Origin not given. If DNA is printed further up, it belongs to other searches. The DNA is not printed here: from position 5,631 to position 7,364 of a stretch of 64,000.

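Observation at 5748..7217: Chimeric protein: coiled coil, TM helix, 13 perfect 'QNxLxxx' heptads, then a pentapeptide-repeat beta-helix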

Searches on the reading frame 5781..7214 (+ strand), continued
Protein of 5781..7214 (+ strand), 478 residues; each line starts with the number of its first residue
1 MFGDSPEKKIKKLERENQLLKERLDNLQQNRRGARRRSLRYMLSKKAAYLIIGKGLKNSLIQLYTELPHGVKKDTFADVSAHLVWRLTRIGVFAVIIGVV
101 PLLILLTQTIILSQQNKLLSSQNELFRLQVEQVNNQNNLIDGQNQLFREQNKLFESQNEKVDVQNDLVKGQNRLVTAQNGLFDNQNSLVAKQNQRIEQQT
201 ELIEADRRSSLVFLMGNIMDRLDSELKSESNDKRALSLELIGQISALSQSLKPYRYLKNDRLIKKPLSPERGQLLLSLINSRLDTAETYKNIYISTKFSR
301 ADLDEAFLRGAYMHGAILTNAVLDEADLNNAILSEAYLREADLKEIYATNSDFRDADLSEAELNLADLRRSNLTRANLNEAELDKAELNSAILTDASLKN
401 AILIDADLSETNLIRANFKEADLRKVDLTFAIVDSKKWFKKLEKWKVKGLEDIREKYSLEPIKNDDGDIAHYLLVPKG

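Call 25: predict_structure(alignment_id=A1)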
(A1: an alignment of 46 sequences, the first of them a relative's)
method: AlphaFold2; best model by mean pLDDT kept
length: 478 residues; sequences in the alignment: 46
mean_pLDDT: 82.1   pTM: 0.61
mean pLDDT of the five models: 82.1, 82.0, 81.0, 79.7, 78.5
residues with pLDDT >= 90: 235; 70-90: 138; 50-70: 73; < 50: 32
segments of 3 or more residues with pLDDT < 50: 1-3, 38-57, 66-71
pLDDT, mean of each block of 10 residues (from residue 1): 67 87 80 52 37 43 50 52 55 59 67 69 71 74 75 76 73 71 73 75 71 89 92 92 94 86 89 95 91 93 96 97 98 98 98 98 98 99 98 98 98 98 98 96 98 96 90 92
secondary structure, 60 per line:
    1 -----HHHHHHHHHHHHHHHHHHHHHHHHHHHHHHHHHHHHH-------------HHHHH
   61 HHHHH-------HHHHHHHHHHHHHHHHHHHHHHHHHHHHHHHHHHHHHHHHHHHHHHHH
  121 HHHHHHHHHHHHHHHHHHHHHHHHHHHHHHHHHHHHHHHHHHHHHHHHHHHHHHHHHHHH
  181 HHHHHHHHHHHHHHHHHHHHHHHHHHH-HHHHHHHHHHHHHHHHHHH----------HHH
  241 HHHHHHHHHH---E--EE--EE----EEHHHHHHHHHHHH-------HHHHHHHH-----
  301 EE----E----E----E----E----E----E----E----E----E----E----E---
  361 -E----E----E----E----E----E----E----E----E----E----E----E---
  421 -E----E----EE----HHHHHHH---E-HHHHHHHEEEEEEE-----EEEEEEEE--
elements in order: H6-42 H56-65 H73-207 H209-227 H238-250 H269-280 H288-295 H438-444 H450-456 E457-463 E469-476

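Call 29: fold_search(model_id=the predicted structure, library=pdb)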
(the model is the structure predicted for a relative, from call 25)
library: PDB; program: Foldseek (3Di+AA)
matches with E <= 10: 169; with E <= 0.001: 51
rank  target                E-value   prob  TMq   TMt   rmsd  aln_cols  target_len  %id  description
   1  4ycq                  5.1e-11  1.00  0.25  0.63   4.5       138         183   40  Beta1 synthetic solenoid protein (released 2016-03-09)
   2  2j8k                  1.3e-10  1.00  0.16  0.39  12.2       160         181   36  Structure of the fusion of NP275 and NP276, pentapeptide repeat proteins from Nostoc punctiforme (released 2006-12-07)
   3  4yc5                  1.7e-10  1.00  0.17  0.32   7.7       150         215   37  Beta1 synthetic solenoid protein (released 2016-03-09)
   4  5dqa_C                4.4e-10  1.00  0.15  0.30  10.6       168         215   34  t3284 loop variant of beta1 (released 2016-08-31)
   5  5dqa_A                7.3e-10  1.00  0.20  0.40   9.3       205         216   26  t3284 loop variant of beta1 (released 2016-08-31)
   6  4yfo                  2.0e-09  1.00  0.26  0.53   6.7       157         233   39  beta1_ex1 (released 2016-03-16)
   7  5di5                  2.4e-09  1.00  0.17  0.39   9.5       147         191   39  beta1 t801 loop variant in P3221 (released 2016-08-31)
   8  3du1                  3.7e-09  1.00  0.29  0.57   2.6       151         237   36  The 2.0 Angstrom Resolution Crystal Structure of HetL, a Pentapeptide Repeat Protein involved in Heterocyst Differentiat (released 2008-11-11)
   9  5dn0                  5.4e-09  1.00  0.17  0.32   7.8       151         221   33  t1555 loop variant (released 2016-08-31)
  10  5dns_A                6.9e-09  1.00  0.14  0.28  12.1       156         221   35  t1428 loop variant in P3221 (released 2016-09-28)
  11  5dra                  2.9e-08  1.00  0.27  0.67   4.4       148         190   38  t3284 loop variant of beta1 (released 2016-08-31)
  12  5dns_B                3.2e-08  1.00  0.15  0.28   9.6       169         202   31  t1428 loop variant in P3221 (released 2016-09-28)
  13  2xtx_B                4.6e-07  1.00  0.20  0.38   8.4       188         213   20  Structure of QnrB1 (M102R-Trypsin Treated), a plasmid-mediated fluoroquinolone resistance protein (released 2010-10-20)
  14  2xtx_A                6.2e-07  1.00  0.19  0.38   8.4       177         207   21  Structure of QnrB1 (M102R-Trypsin Treated), a plasmid-mediated fluoroquinolone resistance protein (released 2010-10-20)
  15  6zt4_A                1.2e-06  1.00  0.15  0.37  12.0       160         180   19  Pentapeptide repeat protein MfpA from Mycobacterium smegmatis (released 2021-03-03)
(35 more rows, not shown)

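Call 38: find_related_loci(query=A1, collection=genome_contigs, flank=6000)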
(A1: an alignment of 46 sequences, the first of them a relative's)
Query A1 (478 aa) in genome_contigs; peptide patterns used: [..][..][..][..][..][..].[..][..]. (x = any residue, [..] = any of these).
100 stretches matched a pattern; 71 encode a relative of the query (tblastn E <= 1e-3); 70 distinct loci.
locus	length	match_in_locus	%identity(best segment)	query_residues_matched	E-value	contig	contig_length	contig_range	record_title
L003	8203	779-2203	65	1-477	0e+0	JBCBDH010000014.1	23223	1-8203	MAG: Bacteroidota bacterium isolate J06597_4 NODE_14_length_23223_cov_4.733734, whole genome shotgun sequence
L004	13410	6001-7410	64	7-477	0e+0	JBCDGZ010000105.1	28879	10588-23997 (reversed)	MAG: Bacteroidota bacterium isolate P01_H01_bin.144 k141_584218_length_28879_cov_15.2000, whole genome shotgun sequence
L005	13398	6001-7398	62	10-475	2e-179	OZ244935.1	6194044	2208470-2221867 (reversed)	MAG: Saprospiraceae bacterium isolate 4d9a4a3e-d3a1-4ae7-932c-1580e2315ff4 genome assembly, chromosome: 1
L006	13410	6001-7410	77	1-477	0e+0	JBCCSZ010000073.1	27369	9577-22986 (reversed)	MAG: Bacteroidota bacterium isolate P01_D01_bin.68 k141_2963861_length_27369_cov_18.4640, whole genome shotgun sequence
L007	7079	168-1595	56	1-477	8e-161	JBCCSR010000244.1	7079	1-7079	MAG: Bacteroidota bacterium isolate P01_D01_bin.60 k141_1800607_length_7079_cov_7.0000, whole genome shotgun sequence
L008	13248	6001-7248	39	40-456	3e-77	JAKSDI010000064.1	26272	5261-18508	MAG: Chitinophagales bacterium isolate MAG.64 k141_8868171, whole genome shotgun sequence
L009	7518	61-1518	37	4-441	1e-76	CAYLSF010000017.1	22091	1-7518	MAG TPA_asm: uncultured Saprospiraceae bacterium isolate SRP135972_co1_130 genome assembly, contig: NODE_2370_length_220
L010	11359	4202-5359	43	45-431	2e-75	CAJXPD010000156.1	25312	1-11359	MAG TPA_asm: uncultured Lewinella sp. isolate SRR3880209_bin.3_MetaBAT_v2.12.1_MAG genome assembly, contig: NODE_288_len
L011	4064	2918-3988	41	74-444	1e-71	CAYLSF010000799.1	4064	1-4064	MAG TPA_asm: uncultured Saprospiraceae bacterium isolate SRP135972_co1_130 genome assembly, contig: NODE_38297_length_40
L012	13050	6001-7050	38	7-407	2e-70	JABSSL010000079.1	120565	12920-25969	MAG: Saprospiraceae bacterium isolate DT_111 DT-Saprospiraceae-2_scaffold_79, whole genome shotgun sequence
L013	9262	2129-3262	37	3-457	1e-70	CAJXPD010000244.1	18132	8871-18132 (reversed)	MAG TPA_asm: uncultured Lewinella sp. isolate SRR3880209_bin.3_MetaBAT_v2.12.1_MAG genome assembly, contig: NODE_434_len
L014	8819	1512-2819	38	40-431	3e-70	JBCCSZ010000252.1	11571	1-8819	MAG: Bacteroidota bacterium isolate P01_D01_bin.68 k141_1391629_length_11571_cov_18.0989, whole genome shotgun sequence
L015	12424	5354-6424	38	3-414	1e-69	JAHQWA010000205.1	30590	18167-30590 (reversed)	MAG: Saprospiraceae bacterium isolate MAG.096 Posi_096-P26446, whole genome shotgun sequence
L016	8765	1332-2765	39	12-428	6e-70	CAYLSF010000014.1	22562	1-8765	MAG TPA_asm: uncultured Saprospiraceae bacterium isolate SRP135972_co1_130 genome assembly, contig: NODE_2267_length_225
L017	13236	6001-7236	38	54-428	4e-67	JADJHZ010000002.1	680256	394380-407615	MAG: Haliscomenobacter sp. isolate Ega_18-Q3-R5-49_BATAC.545 tig00000822-10-6775090, whole genome shotgun sequence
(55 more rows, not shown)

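Call 50: list_cluster_members(proteins=[P0001, P0002])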
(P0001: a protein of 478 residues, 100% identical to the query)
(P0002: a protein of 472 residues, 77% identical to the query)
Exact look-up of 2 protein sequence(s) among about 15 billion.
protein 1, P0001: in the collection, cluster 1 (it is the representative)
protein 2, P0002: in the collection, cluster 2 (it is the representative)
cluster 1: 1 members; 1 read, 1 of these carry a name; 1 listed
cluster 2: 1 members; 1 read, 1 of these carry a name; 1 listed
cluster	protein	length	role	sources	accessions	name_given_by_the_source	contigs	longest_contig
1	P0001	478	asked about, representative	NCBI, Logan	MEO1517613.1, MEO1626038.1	MAG: pentapeptide repeat-containing protein [Bacteroidota bacterium]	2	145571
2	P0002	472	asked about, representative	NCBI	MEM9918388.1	MAG: pentapeptide repeat-containing protein [Bacteroidota bacterium]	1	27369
